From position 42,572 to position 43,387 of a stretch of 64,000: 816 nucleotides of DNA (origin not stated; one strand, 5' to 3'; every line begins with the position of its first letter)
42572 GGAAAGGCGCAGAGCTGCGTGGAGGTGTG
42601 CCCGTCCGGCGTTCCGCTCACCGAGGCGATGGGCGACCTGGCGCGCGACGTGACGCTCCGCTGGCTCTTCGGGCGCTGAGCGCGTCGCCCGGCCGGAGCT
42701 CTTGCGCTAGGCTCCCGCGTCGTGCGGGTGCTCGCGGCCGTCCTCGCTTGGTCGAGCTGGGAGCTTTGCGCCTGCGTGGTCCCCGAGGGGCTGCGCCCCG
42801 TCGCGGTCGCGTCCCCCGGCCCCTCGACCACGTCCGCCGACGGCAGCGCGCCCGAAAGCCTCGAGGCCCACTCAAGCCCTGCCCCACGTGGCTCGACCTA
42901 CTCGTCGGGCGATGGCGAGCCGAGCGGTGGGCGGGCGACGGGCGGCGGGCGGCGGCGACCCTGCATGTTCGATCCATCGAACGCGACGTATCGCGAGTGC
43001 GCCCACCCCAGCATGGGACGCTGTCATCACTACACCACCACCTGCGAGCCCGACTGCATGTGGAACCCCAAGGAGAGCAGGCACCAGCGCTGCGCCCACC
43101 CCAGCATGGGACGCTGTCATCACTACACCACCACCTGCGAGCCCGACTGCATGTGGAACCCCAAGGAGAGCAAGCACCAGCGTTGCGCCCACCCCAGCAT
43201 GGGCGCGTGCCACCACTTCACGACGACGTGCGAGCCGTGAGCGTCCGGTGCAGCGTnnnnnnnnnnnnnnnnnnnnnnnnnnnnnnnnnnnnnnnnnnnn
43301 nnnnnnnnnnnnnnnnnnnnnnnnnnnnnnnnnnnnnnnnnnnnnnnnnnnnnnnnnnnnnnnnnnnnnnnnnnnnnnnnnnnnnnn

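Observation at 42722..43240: Exported Cys/His/Met-rich mini-protein built from near-identical 93-bp tandem repeats, family unknown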

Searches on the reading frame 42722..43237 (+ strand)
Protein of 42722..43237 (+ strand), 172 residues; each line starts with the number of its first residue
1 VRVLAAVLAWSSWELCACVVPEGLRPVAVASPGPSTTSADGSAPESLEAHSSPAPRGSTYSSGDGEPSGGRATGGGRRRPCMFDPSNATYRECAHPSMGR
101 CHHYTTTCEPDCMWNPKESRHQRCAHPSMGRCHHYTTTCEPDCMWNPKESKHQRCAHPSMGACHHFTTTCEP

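Call 7: search_protein_families(library=pfam, proteins=[window:42722-43237:+], max_evalue=0.01)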
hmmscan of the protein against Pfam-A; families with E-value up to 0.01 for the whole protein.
window:42722-43237:+ (172 aa): 0 families

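Call 8: search_protein_families(library=ncbifam, proteins=[window:42722-43237:+], max_evalue=1)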
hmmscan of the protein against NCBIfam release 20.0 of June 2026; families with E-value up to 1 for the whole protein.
window:42722-43237:+ (172 aa): 0 families

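Call 9: find_homologous_proteins(query=window:42722-43237:+, max_evalue=0.01)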
Query window:42722-43237:+ (172 aa): 7 proteins with E <= 0.01 among 467 candidates.
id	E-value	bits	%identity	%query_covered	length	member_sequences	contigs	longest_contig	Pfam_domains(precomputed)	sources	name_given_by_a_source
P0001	7.0e-116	403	100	100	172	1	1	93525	-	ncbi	-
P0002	6.0e-44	168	64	63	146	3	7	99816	-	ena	-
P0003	4.2e-41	159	63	60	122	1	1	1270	-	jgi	jgi:hypothetical protein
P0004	2.5e-35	140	62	54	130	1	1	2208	-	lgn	-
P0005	3.7e-35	140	64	55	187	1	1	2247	-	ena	-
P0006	8.6e-29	119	68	43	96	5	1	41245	-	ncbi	ncbi:MAG: hypothetical protein R6V85_04505 [Polyangia bacterium]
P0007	1.0e-21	96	58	38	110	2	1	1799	-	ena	-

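Call 11: find_encoding_contigs(protein=P0002, flank=10000, max_places=6)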
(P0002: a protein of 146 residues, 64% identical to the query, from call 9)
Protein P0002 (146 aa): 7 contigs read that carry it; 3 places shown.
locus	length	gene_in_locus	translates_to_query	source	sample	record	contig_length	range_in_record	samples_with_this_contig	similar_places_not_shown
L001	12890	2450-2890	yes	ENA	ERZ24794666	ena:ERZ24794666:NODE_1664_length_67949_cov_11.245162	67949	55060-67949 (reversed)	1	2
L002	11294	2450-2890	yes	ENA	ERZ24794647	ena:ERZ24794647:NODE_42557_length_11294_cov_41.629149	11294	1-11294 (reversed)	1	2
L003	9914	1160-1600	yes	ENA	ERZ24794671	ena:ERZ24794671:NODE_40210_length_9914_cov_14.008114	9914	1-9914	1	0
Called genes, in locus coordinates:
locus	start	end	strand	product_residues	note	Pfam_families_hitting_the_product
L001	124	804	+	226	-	PF08534:Redoxin (weak), PF00578:AhpC-TSA, PF02630:SCO1-SenC (weak)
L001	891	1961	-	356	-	PF03193:RsgA_GTPase, PF00005:ABC_tran (weak), PF01926:MMR_HSR1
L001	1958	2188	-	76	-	-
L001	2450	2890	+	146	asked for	-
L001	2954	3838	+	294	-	PF12146:Hydrolase_4, PF20408:Abhydrolase_11, PF00561:Abhydrolase_1 (weak), PF12697:Abhydrolase_6 (weak), PF20434:BD-FAE (faint), PF00326:Peptidase_S9 (faint)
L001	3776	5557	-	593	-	-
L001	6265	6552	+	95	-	-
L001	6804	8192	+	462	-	PF01266:DAO (faint), PF01494:FAD_binding_3, PF07992:Pyr_redox_2 (faint), PF12831:FAD_oxidored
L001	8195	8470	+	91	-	PF12838:Fer4_7 (faint), PF13183:Fer4_8 (faint), PF13484:Fer4_16 (faint), PF14697:Fer4_21 (faint), PF13187:Fer4_9, PF13237:Fer4_10 (faint), PF12797:Fer4_2 (faint), PF12837:Fer4_6 (faint), +1 more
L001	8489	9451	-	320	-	-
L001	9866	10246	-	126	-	-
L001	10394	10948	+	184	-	PF01872:RibD_C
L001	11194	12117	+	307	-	PF07224:Chlorophyllase (weak), PF12695:Abhydrolase_5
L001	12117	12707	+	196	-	-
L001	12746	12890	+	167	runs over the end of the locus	PF13302:Acetyltransf_3, PF00583:Acetyltransf_1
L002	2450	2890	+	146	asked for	-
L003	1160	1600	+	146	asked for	-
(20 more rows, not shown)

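Call 12: find_encoding_contigs(protein=P0006, flank=10000, max_places=4)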
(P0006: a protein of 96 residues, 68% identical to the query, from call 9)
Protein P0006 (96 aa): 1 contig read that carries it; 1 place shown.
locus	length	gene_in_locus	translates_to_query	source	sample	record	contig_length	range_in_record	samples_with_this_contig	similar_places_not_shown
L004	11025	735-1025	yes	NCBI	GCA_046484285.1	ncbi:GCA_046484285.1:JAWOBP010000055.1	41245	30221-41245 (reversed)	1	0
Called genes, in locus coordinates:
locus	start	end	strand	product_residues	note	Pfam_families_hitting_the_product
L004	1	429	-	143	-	?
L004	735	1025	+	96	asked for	-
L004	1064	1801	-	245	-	PF18912:DZR_2, PF00156:Pribosyltran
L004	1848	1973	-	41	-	-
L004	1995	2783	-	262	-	-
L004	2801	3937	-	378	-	-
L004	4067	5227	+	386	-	PF00368:HMG-CoA_red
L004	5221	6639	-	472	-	-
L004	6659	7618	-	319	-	PF13432:TPR_16, PF13432:TPR_16, PF14559:TPR_19, PF07719:TPR_2 (weak), PF13432:TPR_16, PF14559:TPR_19, PF13432:TPR_16, PF14559:TPR_19 (weak), +17 more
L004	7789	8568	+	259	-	PF00378:ECH_1, PF16113:ECH_2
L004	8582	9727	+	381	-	PF02771:Acyl-CoA_dh_N, PF02770:Acyl-CoA_dh_M, PF00441:Acyl-CoA_dh_1, PF08028:Acyl-CoA_dh_2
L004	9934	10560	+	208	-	PF00398:RrnaAD (weak), PF08242:Methyltransf_12 (weak), PF13649:Methyltransf_25 (weak)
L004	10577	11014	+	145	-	-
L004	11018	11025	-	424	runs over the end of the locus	PF00672:HAMP, PF00512:HisKA, PF02518:HATPase_c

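Call 15: find_encoding_contigs(protein=P0001, flank=2000, max_places=2)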
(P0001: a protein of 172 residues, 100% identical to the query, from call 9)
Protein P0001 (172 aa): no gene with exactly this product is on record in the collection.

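Call 20: find_related_loci(query=A2, collection=genome_contigs, flank=10000)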
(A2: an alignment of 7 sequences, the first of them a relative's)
Query A2 (172 aa) in genome_contigs; peptide patterns used: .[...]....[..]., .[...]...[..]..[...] (x = any residue, [..] = any of these).
44 stretches matched a pattern; 9 encode a relative of the query (tblastn E <= 1e-3); 9 distinct loci.
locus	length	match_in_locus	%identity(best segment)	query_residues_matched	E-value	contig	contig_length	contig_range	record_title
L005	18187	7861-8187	65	64-172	5e-49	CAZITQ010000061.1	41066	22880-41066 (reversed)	MAG TPA_asm: uncultured Rickettsiales bacterium isolate binchicken_co141_528 genome assembly, contig: NODE_4164_length_4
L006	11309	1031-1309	63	80-172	2e-42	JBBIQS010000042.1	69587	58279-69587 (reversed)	MAG: Myxococcales bacterium isolate SLF170214_bin_331 NODE_257_length_69587_cov_4.24716, whole genome shotgun sequence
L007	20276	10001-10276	64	80-171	2e-42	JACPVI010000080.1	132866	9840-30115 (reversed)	MAG: Myxococcales bacterium isolate NC_groundwater_780_Ag_S2p5_69_11 JBCH_GD18_4_SO25_S179_scaffold_829873, whole genome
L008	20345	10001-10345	58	27-172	5e-37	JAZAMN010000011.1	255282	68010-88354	MAG: Myxococcota bacterium isolate XB_MAG94 DB_MAG94_0011, whole genome shotgun sequence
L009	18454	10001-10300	56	77-172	9e-35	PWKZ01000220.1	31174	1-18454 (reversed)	MAG: Bradymonadales bacterium isolate CSSed10_215 CS-Sed10-C1916, whole genome shotgun sequence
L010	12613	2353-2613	56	86-172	6e-34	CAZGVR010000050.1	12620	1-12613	MAG TPA_asm: uncultured Myxococcales bacterium isolate binchicken_co232_67 genome assembly, contig: NODE_9812_length_126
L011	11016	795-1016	68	68-172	4e-32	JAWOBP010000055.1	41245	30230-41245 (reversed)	MAG: Polyangia bacterium isolate BLK3-3.bin.217 k191_233867, whole genome shotgun sequence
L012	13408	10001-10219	66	69-172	4e-31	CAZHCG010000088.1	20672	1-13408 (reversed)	MAG TPA_asm: uncultured Myxococcales bacterium isolate binchicken_co17_433 genome assembly, contig: NODE_6524_length_206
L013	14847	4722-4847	67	80-172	6e-16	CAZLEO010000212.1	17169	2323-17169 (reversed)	MAG TPA_asm: uncultured Rickettsiales bacterium isolate SRP077602_co5_403 genome assembly, contig: NODE_15699_length_171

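Call 46: search_protein_families(library=ncbifam, proteins=[P0002], max_evalue=1)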
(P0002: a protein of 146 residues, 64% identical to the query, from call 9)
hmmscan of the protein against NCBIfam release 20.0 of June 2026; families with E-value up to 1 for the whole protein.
P0002 (146 aa): 0 families

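Call 55: search_protein_families(library=pfam, alignment_id=A4, max_evalue=0.00001)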
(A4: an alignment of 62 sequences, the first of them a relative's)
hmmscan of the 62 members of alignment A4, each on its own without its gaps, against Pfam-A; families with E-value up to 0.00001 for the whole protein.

A. member 1, L005:863-2989:+ (709 aa): 1 family
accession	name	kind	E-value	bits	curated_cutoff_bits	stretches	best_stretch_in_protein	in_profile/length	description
PF03176.21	MMPL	-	3.8e-25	89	20.5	2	174-398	102-330/333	MMPL family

B. families by the number of members that match (of 62 scanned): 76 families (the first 25 are shown)
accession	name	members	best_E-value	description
PF03176.21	MMPL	2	3.8e-38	MMPL family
PF07719.23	TPR_2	2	4.9e-07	Tetratricopeptide repeat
PF11339.14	DUF3141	1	6.6e-217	Protein of unknown function (DUF3141)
PF18884.5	TSP3_bac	1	2.5e-153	Bacterial TSP3 repeat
PF06808.19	DctM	1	1e-93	Tripartite ATP-independent periplasmic transporter, DctM component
PF03721.20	UDPG_MGDP_dh_N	1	6.2e-65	UDP-glucose/GDP-mannose dehydrogenase family, NAD binding domain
PF00496.27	SBP_bac_5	1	2.1e-61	Bacterial extracellular solute-binding proteins, family 5 Middle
PF03480.18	DctP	1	2.8e-58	Bacterial extracellular solute-binding protein, family 7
PF01121.26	CoaE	1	7e-56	Dephospho-CoA kinase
PF00326.27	Peptidase_S9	1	9e-55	Prolyl oligopeptidase family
PF00990.26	GGDEF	1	1e-49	Diguanylate cyclase, GGDEF domain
PF00912.28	Transgly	1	1.3e-46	Transglycosylase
PF01839.29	FG-GAP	1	2.2e-45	FG-GAP repeat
PF13540.12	RCC1_2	1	8.1e-43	Regulator of chromosome condensation (RCC1) repeat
PF00984.24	UDPG_MGDP_dh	1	4.8e-39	UDP-glucose/GDP-mannose dehydrogenase family, central domain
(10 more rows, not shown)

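Call 58: list_cluster_members(proteins=[P0001, P0002, P0008, P0015, P0037, P0045])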
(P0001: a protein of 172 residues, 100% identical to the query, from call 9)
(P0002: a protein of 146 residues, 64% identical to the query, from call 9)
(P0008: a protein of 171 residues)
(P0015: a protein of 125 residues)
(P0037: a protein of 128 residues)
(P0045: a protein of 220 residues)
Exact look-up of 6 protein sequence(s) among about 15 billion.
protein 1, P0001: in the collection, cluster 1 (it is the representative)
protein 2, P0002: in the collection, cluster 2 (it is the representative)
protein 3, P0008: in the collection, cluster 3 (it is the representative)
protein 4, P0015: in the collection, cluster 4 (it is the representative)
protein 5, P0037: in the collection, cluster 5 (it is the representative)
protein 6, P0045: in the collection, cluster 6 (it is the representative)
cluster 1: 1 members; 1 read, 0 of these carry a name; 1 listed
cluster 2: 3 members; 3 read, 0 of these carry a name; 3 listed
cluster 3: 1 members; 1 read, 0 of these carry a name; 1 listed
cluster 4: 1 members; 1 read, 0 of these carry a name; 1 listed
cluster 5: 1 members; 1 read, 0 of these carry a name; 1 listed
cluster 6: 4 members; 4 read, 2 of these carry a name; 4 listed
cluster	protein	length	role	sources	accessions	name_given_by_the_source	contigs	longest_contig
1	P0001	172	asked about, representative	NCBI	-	-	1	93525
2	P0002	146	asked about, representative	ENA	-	-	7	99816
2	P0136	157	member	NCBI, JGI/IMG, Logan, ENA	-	-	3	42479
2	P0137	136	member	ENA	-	-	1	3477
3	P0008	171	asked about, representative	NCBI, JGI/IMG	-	-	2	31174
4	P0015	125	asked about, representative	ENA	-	-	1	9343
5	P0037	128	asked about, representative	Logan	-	-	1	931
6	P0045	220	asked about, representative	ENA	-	-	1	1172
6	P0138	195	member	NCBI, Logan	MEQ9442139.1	MAG: hypothetical protein RIG62_24070 [Cyclobacteriaceae bacterium]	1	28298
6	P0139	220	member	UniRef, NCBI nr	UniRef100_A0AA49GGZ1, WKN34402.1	Uncharacterized protein n=1 Tax=Roseihalotalea indica TaxID=2867963 RepID=A0AA49GGZ1_9BACT | hypothetical protein K4G66_18665 [Tunicatimonas sp. TK19036]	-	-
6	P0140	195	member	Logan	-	-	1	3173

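Call 75: predict_structure(alignment_id=A5)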
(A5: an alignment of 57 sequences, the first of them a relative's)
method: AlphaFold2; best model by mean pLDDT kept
length: 172 residues; sequences in the alignment: 57
mean_pLDDT: 79.2   pTM: 0.58
mean pLDDT of the five models: 79.2, 78.8, 78.5, 78.1, 77.3
residues with pLDDT >= 90: 94; 70-90: 4; 50-70: 63; < 50: 11
segments of 3 or more residues with pLDDT < 50: none
pLDDT, mean of each block of 10 residues (from residue 1): 58 55 56 55 55 63 56 67 98 97 97 98 98 98 98 98 98 93
secondary structure, 60 per line:
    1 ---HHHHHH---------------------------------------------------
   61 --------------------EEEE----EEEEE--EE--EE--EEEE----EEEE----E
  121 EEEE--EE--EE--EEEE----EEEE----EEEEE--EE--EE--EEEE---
elements in order: H4-9 E81-84 E89-93 E104-107 E112-115 E120-124 E135-138 E143-146 E151-155 E166-169

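Call 78: find_related_loci(query=A2, collection=metagenome_contigs, flank=6000)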
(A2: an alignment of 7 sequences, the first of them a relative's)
Query A2 (172 aa) in metagenome_contigs; peptide patterns used: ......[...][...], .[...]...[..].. (x = any residue, [..] = any of these).
92 stretches matched a pattern; 4 encode a relative of the query (tblastn E <= 1e-3); 4 distinct loci.
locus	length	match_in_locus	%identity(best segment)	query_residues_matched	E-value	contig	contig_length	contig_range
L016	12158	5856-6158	61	76-172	3e-39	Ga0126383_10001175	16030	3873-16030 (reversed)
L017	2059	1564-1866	61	76-172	2e-39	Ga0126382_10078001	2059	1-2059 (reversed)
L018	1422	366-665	56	77-172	4e-36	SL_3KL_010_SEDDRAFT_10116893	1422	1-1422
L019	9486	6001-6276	54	81-172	9e-35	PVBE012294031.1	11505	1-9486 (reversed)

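Call 80: search_protein_families(library=pfam, proteins=[L016:3817-5748:-, L016:7141-7884:+, L016:7922-11251:-, L016:1723-3141:+, L019:3647-4810:+, L019:6366-8234:+, L019:1854-3647:+, L019:8407-9057:+], max_evalue=0.0001)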
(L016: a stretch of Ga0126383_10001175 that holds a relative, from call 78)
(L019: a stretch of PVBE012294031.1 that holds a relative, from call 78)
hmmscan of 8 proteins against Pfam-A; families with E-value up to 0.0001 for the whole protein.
L016:3817-5748:- (644 aa): 2 families
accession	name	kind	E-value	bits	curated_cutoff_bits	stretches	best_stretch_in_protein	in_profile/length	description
PF21231.2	GH141_M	-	1.9e-09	38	27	1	277-305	128-156/156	GH141 insertion domain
PF13229.12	Beta_helix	-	2.5e-05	24.4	25.9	0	381-428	95-142/158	Right handed beta helix region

L016:7141-7884:+ (248 aa): 0 families

L016:7922-11251:- (1110 aa): 2 families
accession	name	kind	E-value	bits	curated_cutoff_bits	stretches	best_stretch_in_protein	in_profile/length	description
PF00873.25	ACR_tran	-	1.5e-260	867.6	28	1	67-1076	2-1020/1021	AcrB/AcrD/AcrF family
PF03176.21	MMPL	-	8.6e-05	22.1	20.5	1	916-1088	141-313/333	MMPL family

L016:1723-3141:+ (473 aa): 1 family
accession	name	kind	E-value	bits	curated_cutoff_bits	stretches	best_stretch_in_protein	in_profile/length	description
PF04185.19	Phosphoesterase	-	7.9e-72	242.8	23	1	109-432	1-355/356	Phosphoesterase family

L019:3647-4810:+ (388 aa): 2 families
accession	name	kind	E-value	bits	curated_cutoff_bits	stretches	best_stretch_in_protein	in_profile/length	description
PF01053.26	Cys_Met_Meta_PP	-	1e-150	502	27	1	13-386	1-380/381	Cys/Met metabolism PLP-dependent enzyme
PF01041.23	DegT_DnrJ_EryC1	-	1.6e-08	34.6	19.8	1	59-233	24-200/360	DegT/DnrJ/EryC1/StrS aminotransferase family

L019:6366-8234:+ (623 aa): 1 family
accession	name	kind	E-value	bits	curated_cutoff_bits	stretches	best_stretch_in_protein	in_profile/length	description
PF03553.21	Na_H_antiporter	-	1.5e-46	159.5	23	2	414-582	125-293/303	Na+/H+ antiporter family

L019:1854-3647:+ (598 aa): 1 family
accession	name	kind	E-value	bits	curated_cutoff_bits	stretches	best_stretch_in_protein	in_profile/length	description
PF01964.24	ThiC_Rad_SAM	-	1.1e-177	591.5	25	1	99-516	1-419/420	Radical SAM ThiC family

L019:8407-9057:+ (217 aa): 0 families

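Call 81: search_protein_families(library=ncbifam, proteins=[L016:7922-11251:-, L016:11270-11878:-, L016:7141-7884:+, L005:863-2989:+, L013:5576-8197:+], max_evalue=0.00001)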
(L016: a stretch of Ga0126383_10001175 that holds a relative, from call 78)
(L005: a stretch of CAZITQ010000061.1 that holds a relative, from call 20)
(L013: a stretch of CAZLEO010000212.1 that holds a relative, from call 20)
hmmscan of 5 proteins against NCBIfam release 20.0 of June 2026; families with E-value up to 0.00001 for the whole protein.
L016:7922-11251:- (1110 aa): 12 families
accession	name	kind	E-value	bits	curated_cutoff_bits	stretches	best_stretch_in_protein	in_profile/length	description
TIGR00914.1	2A0601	subfamily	4.7e-289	961.6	701.45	1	62-1076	1-1035/1051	CusA/CzcA family heavy metal efflux RND transporter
NF033617.1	RND_permease_2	subfamily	7.2e-146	487.7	1250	1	68-1077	2-1008/1009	multidrug efflux RND transporter permease subunit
NF000282.2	RND_permease_1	subfamily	5.9e-118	395.2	1250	1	69-1075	3-1026/1029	multidrug efflux RND transporter permease subunit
TIGR00915.1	2A0602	subfamily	4.8e-106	355.8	940.35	1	68-1090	3-1042/1050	efflux RND transporter permease subunit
NF007905.0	PRK10614.1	equivalog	2.8e-94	316.6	1774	1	69-1079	6-1011/1025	multidrug efflux RND transporter permease subunit MdtC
NF007798.0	PRK10503.1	equivalog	5e-87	292.6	1584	1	71-1079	17-1025/1040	MdtB/MuxB family multidrug efflux RND transporter permease subunit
NF007131.0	PRK09577.1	equivalog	2.5e-79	267.2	1768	1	69-1092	4-1038/1045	multidrug efflux RND transporter permease subunit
NF007133.0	PRK09579.1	equivalog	2.2e-71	240.7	1763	1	67-1076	4-1002/1017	multidrug efflux RND transporter permease subunit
NF007842.1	PRK10555.1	equivalog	3.8e-69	233.6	1854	1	68-1077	3-1027/1036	multidrug efflux RND transporter permease AcrD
NF011706.2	PRK15127.1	equivalog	1.2e-58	198.9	2150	1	68-1076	3-1029/1049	multidrug efflux RND transporter permease subunit AcrB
NF000037.1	RND_perm_OqxB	exception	1.2e-57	195.5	2200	1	69-1074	6-1032/1050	multidrug efflux RND transporter permease subunit OqxB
TIGR00921.1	2A067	subfamily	2.4e-08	32.5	351.9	1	917-1080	191-350/733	hydrophobe/amphiphile efflux-3 (HAE3) family transporter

L016:11270-11878:- (203 aa): 0 families

L016:7141-7884:+ (248 aa): 0 families

L005:863-2989:+ (709 aa): 6 families
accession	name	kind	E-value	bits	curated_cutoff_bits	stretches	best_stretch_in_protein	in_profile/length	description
TIGR03480.1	HpnN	hypoth_equivalog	1.9e-41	142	751.85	2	526-703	680-856/862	hopanoid biosynthesis associated RND transporter like protein HpnN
TIGR00921.1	2A067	subfamily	2.1e-31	108.8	351.9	2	569-705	203-345/733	hydrophobe/amphiphile efflux-3 (HAE3) family transporter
TIGR00833.1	actII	subfamily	4.6e-27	94.7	874.7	2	241-459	203-423/910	MMPL family RND transporter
NF045600.2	BstA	equivalog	4.4e-25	87.8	1400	2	227-490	297-562/903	sterol transporter cytoplasmic membrane protein BstA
NF052374.1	HopndTporHpnN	equivalog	7e-21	74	1100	2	225-488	284-541/858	hopanoid transporter HpnN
NF052608.1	TrhMmycExpMmpL3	equivalog_domain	2.3e-06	26.2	1400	0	250-388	219-360/992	trehalose monomycolate exporter MmpL3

L013:5576-8197:+ (874 aa): 7 families
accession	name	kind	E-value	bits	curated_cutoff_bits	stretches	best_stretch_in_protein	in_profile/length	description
TIGR03480.1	HpnN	hypoth_equivalog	8e-89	298.7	751.85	3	208-561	211-555/862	hopanoid biosynthesis associated RND transporter like protein HpnN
NF052374.1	HopndTporHpnN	equivalog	5.9e-57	193.4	1100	2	202-561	208-558/858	hopanoid transporter HpnN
TIGR00921.1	2A067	subfamily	1.6e-52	178.6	351.9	3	241-418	166-343/733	hydrophobe/amphiphile efflux-3 (HAE3) family transporter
TIGR00833.1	actII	subfamily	9.9e-40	136.6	874.7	2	229-509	135-424/910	MMPL family RND transporter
NF045600.2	BstA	equivalog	1.3e-35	122.6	1400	2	193-564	208-580/903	sterol transporter cytoplasmic membrane protein BstA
NF007842.1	PRK10555.1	equivalog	4.5e-07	28.1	1854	0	246-420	320-495/1036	multidrug efflux RND transporter permease AcrD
TIGR00915.1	2A0602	subfamily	5.8e-06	24.5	940.35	0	657-738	332-413/1050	efflux RND transporter permease subunit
